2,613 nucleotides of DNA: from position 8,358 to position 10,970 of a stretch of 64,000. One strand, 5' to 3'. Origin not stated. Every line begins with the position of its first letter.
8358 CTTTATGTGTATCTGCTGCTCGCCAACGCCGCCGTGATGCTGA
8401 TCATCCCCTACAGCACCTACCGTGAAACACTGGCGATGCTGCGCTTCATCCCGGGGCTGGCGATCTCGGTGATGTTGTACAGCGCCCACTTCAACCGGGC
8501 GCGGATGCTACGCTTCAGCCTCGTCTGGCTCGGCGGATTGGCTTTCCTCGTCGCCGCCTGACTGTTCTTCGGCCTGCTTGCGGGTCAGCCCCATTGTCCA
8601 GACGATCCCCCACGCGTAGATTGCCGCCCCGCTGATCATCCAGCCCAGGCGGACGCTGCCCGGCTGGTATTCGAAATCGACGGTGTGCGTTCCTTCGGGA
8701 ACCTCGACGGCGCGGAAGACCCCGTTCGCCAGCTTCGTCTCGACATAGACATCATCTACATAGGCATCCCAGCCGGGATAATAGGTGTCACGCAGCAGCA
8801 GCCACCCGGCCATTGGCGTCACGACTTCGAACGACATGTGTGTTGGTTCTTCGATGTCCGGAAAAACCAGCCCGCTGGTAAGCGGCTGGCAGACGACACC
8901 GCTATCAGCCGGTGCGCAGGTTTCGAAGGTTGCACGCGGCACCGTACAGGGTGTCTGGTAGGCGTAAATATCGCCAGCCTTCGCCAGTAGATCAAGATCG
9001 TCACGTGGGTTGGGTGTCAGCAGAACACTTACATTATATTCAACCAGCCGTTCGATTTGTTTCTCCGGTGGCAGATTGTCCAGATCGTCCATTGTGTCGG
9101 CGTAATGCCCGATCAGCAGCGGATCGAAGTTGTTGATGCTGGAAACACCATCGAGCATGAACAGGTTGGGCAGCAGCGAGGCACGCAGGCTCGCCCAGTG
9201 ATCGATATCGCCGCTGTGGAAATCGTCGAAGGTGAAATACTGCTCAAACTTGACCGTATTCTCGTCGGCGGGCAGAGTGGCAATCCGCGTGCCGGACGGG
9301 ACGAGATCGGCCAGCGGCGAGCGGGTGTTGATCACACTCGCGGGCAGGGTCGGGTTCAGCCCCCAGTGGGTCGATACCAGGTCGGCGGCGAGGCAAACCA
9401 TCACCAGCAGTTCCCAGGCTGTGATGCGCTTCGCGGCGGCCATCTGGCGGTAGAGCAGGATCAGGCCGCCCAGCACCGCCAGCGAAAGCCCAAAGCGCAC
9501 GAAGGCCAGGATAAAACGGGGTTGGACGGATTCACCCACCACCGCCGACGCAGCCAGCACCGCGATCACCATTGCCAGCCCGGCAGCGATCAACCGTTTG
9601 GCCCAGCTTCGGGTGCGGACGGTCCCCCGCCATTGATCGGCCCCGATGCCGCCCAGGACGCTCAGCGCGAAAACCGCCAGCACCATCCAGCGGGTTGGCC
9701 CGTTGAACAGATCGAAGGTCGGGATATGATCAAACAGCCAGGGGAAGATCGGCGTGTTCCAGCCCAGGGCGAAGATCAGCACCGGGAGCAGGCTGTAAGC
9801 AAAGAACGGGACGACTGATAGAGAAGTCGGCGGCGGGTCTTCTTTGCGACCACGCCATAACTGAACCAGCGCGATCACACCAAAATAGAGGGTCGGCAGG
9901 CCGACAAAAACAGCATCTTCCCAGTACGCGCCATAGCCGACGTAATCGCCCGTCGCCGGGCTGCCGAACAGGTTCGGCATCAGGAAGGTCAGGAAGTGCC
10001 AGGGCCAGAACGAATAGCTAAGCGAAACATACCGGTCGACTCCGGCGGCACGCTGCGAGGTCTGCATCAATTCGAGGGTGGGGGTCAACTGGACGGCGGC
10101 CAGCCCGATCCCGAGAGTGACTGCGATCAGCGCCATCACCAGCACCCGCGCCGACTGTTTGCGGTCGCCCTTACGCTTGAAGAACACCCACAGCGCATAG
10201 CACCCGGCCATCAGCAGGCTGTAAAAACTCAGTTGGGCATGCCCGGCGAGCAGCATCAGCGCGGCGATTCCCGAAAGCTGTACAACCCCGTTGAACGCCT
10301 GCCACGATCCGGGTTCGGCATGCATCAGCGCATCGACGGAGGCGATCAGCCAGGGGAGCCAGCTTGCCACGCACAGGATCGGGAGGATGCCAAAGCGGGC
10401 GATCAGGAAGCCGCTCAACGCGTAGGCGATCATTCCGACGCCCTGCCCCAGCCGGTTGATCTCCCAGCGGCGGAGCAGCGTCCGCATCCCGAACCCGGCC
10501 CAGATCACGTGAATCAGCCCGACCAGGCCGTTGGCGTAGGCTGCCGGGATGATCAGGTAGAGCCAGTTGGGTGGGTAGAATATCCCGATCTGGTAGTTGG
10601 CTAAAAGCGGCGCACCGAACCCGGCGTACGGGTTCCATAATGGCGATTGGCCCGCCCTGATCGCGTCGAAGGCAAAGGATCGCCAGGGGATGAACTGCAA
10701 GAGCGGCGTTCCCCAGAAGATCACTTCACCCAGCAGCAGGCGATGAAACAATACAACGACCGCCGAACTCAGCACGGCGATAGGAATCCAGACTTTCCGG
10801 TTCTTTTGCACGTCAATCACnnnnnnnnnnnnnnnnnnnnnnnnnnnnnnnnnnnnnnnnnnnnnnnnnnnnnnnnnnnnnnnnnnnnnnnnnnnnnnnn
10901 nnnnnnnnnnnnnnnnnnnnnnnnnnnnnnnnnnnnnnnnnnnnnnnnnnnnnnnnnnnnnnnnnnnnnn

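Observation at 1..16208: Eleven-gene island: ten polytopic GT-C-like membrane proteins around one polyprenyl-phosphate mannose synthase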

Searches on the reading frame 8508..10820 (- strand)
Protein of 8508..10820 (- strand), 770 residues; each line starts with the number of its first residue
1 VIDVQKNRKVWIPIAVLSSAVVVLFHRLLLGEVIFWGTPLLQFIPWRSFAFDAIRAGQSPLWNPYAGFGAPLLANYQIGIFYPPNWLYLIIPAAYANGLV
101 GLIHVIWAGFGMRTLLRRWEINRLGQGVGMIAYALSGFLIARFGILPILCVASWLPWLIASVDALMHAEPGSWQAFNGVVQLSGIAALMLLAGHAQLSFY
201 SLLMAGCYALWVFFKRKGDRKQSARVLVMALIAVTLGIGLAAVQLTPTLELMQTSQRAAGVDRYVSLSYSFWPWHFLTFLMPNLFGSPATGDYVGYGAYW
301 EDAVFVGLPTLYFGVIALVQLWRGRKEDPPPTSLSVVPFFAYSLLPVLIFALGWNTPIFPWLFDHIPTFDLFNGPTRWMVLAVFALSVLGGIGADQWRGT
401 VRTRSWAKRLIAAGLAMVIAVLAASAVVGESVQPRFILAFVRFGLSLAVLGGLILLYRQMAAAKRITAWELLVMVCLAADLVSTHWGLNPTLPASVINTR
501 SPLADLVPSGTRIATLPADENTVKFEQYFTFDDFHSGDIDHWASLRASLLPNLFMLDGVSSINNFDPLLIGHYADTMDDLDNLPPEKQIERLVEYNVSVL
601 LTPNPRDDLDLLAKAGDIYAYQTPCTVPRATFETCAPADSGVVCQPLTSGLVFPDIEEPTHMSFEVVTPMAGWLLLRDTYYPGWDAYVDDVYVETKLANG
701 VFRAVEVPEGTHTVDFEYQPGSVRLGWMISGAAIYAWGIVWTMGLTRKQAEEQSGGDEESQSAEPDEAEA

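Call 3: search_protein_families(library=pfam, proteins=[window:8508-10820:-], max_evalue=0.01)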
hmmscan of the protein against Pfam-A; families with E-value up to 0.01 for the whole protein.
window:8508-10820:- (770 aa): 1 family
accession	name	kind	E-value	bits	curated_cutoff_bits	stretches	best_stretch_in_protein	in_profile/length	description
PF09586.16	YfhO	-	1.3e-16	60.6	28.5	2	664-730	768-835/835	Bacterial membrane protein YfhO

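Call 5: search_protein_families(library=ncbifam, proteins=[window:8508-10820:-], max_evalue=0.1)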
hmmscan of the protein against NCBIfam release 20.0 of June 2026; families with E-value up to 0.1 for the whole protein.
window:8508-10820:- (770 aa): 2 families
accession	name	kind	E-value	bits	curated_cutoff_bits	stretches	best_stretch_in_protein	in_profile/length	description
NF047590.1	GlcsyltransPgfM2Strep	equivalog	0.0005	18.3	1500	1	677-734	813-870/884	glycosyltransferase PgfM2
NF047589.1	GlcsyltransPgfM1Strep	equivalog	0.025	12.6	1400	1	680-735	890-945/955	glycosyltransferase PgfM1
